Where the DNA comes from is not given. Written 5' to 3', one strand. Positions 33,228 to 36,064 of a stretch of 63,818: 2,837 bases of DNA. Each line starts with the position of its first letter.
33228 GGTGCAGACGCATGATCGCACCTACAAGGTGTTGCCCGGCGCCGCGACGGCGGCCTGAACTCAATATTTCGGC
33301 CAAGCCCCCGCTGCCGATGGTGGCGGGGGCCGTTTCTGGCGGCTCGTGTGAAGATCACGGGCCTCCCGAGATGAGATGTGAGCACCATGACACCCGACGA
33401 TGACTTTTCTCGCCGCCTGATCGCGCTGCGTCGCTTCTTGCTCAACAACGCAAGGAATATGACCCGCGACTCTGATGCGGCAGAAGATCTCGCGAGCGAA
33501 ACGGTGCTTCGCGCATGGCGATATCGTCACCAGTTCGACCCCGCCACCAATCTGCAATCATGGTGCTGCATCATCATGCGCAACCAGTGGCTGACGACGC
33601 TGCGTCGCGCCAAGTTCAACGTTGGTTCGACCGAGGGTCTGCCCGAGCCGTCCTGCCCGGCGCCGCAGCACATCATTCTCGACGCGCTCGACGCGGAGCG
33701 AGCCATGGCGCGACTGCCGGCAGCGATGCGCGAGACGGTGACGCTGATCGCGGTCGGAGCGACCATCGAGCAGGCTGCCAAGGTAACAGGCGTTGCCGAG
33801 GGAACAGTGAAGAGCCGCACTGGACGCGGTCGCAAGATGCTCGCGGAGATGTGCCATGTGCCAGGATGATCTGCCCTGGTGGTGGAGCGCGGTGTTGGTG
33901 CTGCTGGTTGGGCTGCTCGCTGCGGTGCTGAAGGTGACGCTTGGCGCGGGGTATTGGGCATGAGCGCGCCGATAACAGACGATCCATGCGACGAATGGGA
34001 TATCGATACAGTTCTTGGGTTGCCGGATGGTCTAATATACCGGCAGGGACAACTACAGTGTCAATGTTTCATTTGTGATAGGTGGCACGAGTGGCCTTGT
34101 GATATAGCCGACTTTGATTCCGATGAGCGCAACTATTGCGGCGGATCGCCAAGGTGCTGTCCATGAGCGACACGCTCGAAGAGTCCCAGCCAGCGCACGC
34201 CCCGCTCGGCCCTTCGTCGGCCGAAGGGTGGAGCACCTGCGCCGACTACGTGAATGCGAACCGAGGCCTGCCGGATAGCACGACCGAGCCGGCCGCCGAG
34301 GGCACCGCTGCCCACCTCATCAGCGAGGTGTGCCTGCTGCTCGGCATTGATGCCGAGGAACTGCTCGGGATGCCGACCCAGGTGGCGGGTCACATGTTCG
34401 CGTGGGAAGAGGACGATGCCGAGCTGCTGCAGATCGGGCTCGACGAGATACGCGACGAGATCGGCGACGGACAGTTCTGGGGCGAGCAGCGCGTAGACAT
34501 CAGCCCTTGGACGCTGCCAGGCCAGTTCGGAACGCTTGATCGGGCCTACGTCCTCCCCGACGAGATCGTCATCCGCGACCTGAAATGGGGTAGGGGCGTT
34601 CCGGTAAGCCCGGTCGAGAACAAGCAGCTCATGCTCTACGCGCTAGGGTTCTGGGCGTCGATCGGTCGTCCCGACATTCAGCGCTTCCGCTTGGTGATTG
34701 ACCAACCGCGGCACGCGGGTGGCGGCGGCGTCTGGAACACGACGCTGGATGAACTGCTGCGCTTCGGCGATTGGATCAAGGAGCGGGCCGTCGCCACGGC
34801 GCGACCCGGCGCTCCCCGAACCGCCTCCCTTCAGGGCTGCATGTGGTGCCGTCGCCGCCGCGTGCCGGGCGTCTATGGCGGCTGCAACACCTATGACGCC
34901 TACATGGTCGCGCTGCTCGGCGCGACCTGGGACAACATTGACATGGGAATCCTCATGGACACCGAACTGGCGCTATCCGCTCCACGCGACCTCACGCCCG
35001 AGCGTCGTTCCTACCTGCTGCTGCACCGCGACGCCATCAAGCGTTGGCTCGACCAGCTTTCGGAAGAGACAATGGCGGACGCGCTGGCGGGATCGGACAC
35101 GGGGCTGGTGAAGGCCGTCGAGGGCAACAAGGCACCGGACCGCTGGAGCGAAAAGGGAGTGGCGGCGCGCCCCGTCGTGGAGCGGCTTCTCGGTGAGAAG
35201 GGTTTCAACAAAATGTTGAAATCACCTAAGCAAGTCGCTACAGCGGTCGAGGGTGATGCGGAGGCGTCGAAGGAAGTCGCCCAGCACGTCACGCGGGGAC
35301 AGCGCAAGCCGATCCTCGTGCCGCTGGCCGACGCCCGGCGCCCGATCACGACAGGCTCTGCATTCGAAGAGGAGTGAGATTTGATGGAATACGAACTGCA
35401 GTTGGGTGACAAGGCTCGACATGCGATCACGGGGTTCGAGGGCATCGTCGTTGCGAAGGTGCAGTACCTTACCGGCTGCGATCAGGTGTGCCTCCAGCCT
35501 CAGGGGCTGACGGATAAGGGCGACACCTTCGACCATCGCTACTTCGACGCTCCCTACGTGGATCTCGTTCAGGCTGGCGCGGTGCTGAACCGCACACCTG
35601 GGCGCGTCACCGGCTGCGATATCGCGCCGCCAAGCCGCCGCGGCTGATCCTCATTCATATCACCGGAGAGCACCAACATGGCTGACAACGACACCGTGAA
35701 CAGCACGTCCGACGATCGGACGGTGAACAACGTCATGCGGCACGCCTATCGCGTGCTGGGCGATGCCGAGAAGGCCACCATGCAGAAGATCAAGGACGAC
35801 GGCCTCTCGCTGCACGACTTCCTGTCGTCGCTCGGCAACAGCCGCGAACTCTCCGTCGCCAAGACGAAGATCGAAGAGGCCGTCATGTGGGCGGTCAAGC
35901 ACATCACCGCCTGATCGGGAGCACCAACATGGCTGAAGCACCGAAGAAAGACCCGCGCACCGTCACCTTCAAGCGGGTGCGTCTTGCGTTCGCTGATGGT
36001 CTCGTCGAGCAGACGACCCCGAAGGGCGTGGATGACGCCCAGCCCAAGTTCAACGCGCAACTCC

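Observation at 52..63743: Genome-wide 15-bp palindrome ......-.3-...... marks almost every operon boundary (stoperator-like operator network or phage-specific promoter)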

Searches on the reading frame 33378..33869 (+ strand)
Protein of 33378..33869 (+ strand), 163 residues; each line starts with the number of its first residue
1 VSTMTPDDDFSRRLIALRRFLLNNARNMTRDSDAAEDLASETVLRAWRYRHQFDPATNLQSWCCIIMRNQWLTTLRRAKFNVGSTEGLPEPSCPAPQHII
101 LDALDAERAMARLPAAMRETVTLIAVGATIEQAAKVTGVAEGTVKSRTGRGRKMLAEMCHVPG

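Call 10: search_protein_families(library=pfam, proteins=[window:33378-33869:+], max_evalue=0.01)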
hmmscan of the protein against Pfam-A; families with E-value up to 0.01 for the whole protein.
window:33378-33869:+ (163 aa): 4 families
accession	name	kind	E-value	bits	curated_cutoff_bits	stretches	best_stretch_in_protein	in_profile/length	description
PF04542.20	Sigma70_r2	-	2.8e-13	49.9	24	1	17-79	5-69/71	Sigma-70 region 2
PF08281.18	Sigma70_r4_2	-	1e-08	35.1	25.7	1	106-155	4-54/54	Sigma-70, region 4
PF22029.2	PhyR_sigma2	-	0.00034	21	27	1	13-62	4-49/55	Sigma2 domain of PhyR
PF04545.22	Sigma70_r4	-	0.0014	18.6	24.1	1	109-155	1-48/50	Sigma-70, region 4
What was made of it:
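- An ECF sigma factor is encoded at 33378-33869 (call 10).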

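Call 24: search_protein_families(library=phrogs, proteins=[window:33378-33869:+], max_evalue=0.001)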
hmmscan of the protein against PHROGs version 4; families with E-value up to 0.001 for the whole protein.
window:33378-33869:+ (163 aa): 1 family
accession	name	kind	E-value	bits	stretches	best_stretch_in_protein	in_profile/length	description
phrog_1740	-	transcription regulation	5.6e-21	75.6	1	8-157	56-214/567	RNA polymerase sigma factor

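Call 26: find_related_loci(query=window:33378-33869:+, collection=viral_contigs, flank=10000)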
Query window:33378-33869:+ (163 aa) in viral_contigs; peptide patterns used: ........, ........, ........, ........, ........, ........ (x = any residue, [..] = any of these).
28 stretches matched a pattern, but none encodes a relative of the query by tblastn (E <= 1e-3).

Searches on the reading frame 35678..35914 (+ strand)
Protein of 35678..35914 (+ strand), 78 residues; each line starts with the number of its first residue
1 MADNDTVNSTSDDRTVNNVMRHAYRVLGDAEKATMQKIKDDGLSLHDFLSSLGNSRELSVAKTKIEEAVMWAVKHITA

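Call 51: search_protein_families(library=pfam, proteins=[window:35678-35914:+], max_evalue=0.01)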
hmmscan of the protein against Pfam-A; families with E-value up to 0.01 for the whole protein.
window:35678-35914:+ (78 aa): 1 family
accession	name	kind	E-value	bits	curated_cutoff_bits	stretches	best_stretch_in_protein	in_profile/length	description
PF24729.2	Acb2_Tad1_hairpin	-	1.8e-17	63.7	27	1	24-77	2-57/58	Acb2/Tad1, hairpin domain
